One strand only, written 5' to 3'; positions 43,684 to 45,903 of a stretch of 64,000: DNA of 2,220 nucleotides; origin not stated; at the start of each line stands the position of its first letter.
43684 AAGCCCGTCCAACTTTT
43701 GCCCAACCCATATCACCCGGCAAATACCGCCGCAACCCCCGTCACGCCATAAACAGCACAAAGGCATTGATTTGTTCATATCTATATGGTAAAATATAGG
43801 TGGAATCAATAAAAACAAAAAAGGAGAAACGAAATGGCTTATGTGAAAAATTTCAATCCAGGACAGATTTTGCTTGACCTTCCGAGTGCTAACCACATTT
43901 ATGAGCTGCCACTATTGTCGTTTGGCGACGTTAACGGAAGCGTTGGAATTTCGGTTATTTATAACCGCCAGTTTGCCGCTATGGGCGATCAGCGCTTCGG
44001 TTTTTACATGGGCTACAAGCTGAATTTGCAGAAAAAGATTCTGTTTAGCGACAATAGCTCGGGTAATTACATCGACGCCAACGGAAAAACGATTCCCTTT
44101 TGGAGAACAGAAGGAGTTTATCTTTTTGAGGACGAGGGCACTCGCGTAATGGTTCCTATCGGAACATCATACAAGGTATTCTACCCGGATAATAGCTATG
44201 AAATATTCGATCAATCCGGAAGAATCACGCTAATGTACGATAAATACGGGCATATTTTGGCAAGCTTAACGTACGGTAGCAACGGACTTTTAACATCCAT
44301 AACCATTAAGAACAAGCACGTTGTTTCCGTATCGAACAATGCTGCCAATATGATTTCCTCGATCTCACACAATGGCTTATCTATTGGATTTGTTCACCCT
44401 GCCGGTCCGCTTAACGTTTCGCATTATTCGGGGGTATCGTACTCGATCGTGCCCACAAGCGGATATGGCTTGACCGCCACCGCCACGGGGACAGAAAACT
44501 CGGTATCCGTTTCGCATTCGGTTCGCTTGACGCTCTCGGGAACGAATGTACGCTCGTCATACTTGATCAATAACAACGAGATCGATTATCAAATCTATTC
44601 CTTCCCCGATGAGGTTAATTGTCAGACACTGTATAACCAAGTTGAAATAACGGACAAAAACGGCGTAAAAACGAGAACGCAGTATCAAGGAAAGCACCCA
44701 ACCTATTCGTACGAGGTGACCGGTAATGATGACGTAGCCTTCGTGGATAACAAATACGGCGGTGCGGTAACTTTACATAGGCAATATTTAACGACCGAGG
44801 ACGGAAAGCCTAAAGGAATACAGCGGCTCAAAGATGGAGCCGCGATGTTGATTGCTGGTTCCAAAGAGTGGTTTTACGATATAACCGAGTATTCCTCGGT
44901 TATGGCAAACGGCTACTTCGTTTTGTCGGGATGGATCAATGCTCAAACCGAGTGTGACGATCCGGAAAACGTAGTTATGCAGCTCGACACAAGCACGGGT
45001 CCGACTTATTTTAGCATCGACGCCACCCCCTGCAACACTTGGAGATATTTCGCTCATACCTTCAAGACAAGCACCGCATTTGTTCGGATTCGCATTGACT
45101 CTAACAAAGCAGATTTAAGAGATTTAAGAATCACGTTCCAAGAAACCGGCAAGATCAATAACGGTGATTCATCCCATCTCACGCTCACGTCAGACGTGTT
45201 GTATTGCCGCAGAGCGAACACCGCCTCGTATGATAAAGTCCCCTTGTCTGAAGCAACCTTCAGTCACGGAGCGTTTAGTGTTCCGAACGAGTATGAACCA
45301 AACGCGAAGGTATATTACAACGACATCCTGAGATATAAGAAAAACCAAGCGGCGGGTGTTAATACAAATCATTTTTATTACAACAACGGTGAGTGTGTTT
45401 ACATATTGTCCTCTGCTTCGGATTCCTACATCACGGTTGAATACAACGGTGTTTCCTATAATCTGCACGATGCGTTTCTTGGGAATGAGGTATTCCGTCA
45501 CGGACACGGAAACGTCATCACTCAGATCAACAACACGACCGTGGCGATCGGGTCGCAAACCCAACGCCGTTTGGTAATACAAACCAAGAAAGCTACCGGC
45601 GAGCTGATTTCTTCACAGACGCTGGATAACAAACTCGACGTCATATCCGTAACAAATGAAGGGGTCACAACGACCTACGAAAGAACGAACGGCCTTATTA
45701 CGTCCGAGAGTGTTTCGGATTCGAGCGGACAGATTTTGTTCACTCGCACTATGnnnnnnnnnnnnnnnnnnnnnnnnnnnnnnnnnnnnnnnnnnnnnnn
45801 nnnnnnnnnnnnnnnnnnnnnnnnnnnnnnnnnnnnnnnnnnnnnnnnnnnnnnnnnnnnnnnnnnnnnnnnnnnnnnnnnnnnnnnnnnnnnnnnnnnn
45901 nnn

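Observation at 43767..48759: Self-contained RHS/YD polymorphic-toxin cassette inserted between MFS and heparinase-like genes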

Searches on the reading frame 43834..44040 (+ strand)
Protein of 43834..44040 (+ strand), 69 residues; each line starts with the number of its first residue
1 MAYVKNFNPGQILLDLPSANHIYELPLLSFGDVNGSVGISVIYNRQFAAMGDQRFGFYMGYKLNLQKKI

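Call 69: search_protein_families(library=pfam, proteins=[window:43834-44040:+], max_evalue=5)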
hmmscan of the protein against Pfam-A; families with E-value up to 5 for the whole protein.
window:43834-44040:+ (69 aa): 0 families
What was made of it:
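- Tried and rejected: The shell insertion (aa about 316-480) and the first 69 aa gave nothing (call 69).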

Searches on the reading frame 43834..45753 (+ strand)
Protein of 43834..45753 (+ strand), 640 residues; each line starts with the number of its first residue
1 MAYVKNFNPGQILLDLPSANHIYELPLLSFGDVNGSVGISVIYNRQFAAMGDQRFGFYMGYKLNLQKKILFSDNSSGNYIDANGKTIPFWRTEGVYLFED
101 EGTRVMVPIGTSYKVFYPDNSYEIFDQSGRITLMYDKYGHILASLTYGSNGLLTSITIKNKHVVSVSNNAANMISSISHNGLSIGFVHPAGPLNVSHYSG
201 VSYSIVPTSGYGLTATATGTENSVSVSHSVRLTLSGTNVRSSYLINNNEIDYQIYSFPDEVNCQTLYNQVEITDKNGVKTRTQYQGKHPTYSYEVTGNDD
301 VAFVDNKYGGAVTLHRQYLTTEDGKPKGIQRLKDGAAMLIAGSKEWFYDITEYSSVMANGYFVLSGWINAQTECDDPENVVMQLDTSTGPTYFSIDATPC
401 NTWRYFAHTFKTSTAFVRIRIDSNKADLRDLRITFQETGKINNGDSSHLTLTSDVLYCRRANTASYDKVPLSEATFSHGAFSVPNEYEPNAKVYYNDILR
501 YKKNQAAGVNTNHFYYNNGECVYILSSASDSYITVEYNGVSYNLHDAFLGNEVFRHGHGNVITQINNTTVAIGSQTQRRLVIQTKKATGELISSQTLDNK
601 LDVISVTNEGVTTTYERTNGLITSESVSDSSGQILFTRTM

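Call 64: predict_structure(alignment_id=A5)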
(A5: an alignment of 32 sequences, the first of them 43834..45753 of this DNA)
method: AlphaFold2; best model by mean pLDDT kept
length: 640 residues; sequences in the alignment: 32
mean_pLDDT: 87.3   pTM: 0.85
mean pLDDT of the five models: 87.3, 86.8, 86.8, 86.6, 86.2
residues with pLDDT >= 90: 347; 70-90: 242; 50-70: 45; < 50: 6
segments of 3 or more residues with pLDDT < 50: 1-4
pLDDT, mean of each block of 10 residues (from residue 1): 63 93 94 88 91 87 96 92 94 93 90 94 96 95 95 95 95 94 89 90 88 91 86 94 93 94 91 94 91 81 87 75 74 87 86 68 90 86 79 87 89 80 86 79 62 87 83 90 86 90 89 90 78 87 90 77 83 67 86 91 91 92 94 93
secondary structure, 60 per line:
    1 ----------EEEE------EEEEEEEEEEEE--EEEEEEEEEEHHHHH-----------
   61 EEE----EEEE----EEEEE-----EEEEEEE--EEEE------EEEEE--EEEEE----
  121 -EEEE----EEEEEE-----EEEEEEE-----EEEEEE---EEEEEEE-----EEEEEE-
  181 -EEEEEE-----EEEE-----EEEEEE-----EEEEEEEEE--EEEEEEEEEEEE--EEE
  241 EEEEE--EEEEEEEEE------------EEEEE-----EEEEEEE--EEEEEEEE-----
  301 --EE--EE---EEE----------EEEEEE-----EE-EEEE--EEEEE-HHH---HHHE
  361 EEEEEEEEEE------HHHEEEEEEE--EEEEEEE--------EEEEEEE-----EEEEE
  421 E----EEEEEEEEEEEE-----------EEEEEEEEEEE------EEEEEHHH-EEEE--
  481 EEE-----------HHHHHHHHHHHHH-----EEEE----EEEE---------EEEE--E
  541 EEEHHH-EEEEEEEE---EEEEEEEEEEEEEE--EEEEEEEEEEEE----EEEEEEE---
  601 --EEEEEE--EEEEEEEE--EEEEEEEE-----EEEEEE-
elements in order: E11-14 E21-32 E35-44 H45-49 E61-63 E68-71 E76-80 E86-92 E95-98 E105-109 E112-116 E122-125 E130-135 E141-147 E153-158 E162-168 E174-179 E182-187 E193-196 E202-207 E213-221 E224-235 E238-245 E248-256 E269-273 E279-285 E288-295 E312-314 E325-330 E339-342 E345-349 E360-370 E380-386 E389-395 E404-410 E416-421 E426-437 E449-459 E466-470 E475-478 E481-483 H495-507 E513-516 E521-524 E534-537 E540-543 E548-555 E559-572 E575-586 E591-597 E603-608 E611-618 E621-628 E634-639
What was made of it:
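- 43834..47466 (+): RHS/YD beta-shell (aa 1-1211). It includes a conserved N-terminus (aa 1-45) and a beta-rich insertion at about aa 325-470 that has no Pfam match. The AF2 model of aa 1-640 has pLDDT 87 and pTM 0.85, with beta-structure from residue 11 (call 64).
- On RHS/YD-repeat polymorphic toxins: Shell strands start at residue 11 (call 64).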

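Call 68: fold_search(model_id=the predicted structure, library=pdb)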
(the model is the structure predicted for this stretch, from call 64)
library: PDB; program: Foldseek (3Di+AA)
matches with E <= 10: 1001; with E <= 0.001: 42
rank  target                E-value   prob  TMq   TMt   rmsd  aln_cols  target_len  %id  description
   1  8qjc                  3.5e-12  1.00  0.32  0.21  31.5       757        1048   11  T6SS-linked Rhs repeat protein - Salmonella bongori Rhs-core domain with toxin domain (released 2024-09-25)
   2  8qjd_B                7.5e-12  1.00  0.32  0.21  30.7       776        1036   11  T6SS-linked Rhs repeat protein - Salmonella bongori Rhs-core domain (released 2024-09-25)
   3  8qjb_A                1.9e-11  1.00  0.26  0.17  30.1       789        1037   10  T6SS-linked Rhs repeat protein - Salmonella bongori Rhs-core domain extended N-terminus (released 2024-09-25)
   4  8qja_D                1.3e-10  1.00  0.33  0.22  28.4       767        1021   11  T6SS-linked Rhs repeat protein - Advenella mimigardefordensis VgrG-Rhs core (released 2024-09-25)
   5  7pq5                  1.8e-10  1.00  0.31  0.20  30.2       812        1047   12  Photorhabdus laumondii T6SS-associated Rhs protein carrying the Tre23 toxin domain (released 2021-12-01)
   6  8qja_A                4.9e-10  1.00  0.29  0.19  29.8       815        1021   10  T6SS-linked Rhs repeat protein - Advenella mimigardefordensis VgrG-Rhs core (released 2024-09-25)
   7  8h8b                  8.6e-10  1.00  0.18  0.13  28.9       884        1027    8  Type VI secretion system effector RhsP in its pre-autoproteolysis and monomeric form (released 2023-01-18)
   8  7q97_A                1.3e-09  1.00  0.26  0.17  27.9       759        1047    9  Structure of the bacterial type VI secretion system effector RhsA. (released 2021-12-22)
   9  8uy4_A                6.4e-09  1.00  0.18  0.10  31.3       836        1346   10  Acinetobacter baumannii Tse15 Rhs effector (released 2024-10-09)
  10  8uxt                  7.0e-09  1.00  0.18  0.10  31.7       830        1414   10  Acinetobacter baumannii Tse15 Rhs effector, toxin cleavage mutant (D1369N, D1391N) (released 2024-10-09)
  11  8cp6_B                1.0e-08  1.00  0.16  0.11  28.9       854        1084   10  Type six secretion system exported effector 5 (Tse5) (released 2023-12-06)
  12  8h8a_A                3.1e-08  1.00  0.17  0.12  29.6       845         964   11  Type VI secretion system effector RhsP in its post-autoproteolysis and monomeric form (released 2023-01-18)
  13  9g2h_A                3.6e-08  1.00  0.20  0.12  24.5       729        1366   10  Mouse Teneurin2 dimer variant A1B0 (released 2026-01-21)
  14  7ban_A                4.1e-08  0.99  0.13  0.06  32.4       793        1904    9  human Teneurin4 Mut C2 (released 2022-01-12)
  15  8r51_A                5.5e-08  1.00  0.18  0.08  24.4       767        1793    8  Mouse teneurin-3 non-compact subunit - A1B1 isoform (released 2024-05-08)
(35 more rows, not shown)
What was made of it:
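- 43834..47466 (+): Top Foldseek hits are Rhs cocoons, teneurins and TcB-TcC, with E down to 3.5e-12 (call 68).
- On RHS/YD-repeat polymorphic toxins: The AF2 model of aa 1-640 (pLDDT 87) matches Rhs cores, teneurins and TcB-TcC by Foldseek at E = 3.5e-12 or weaker (calls 64, 68).
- The shell resembles teneurins (call 68).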
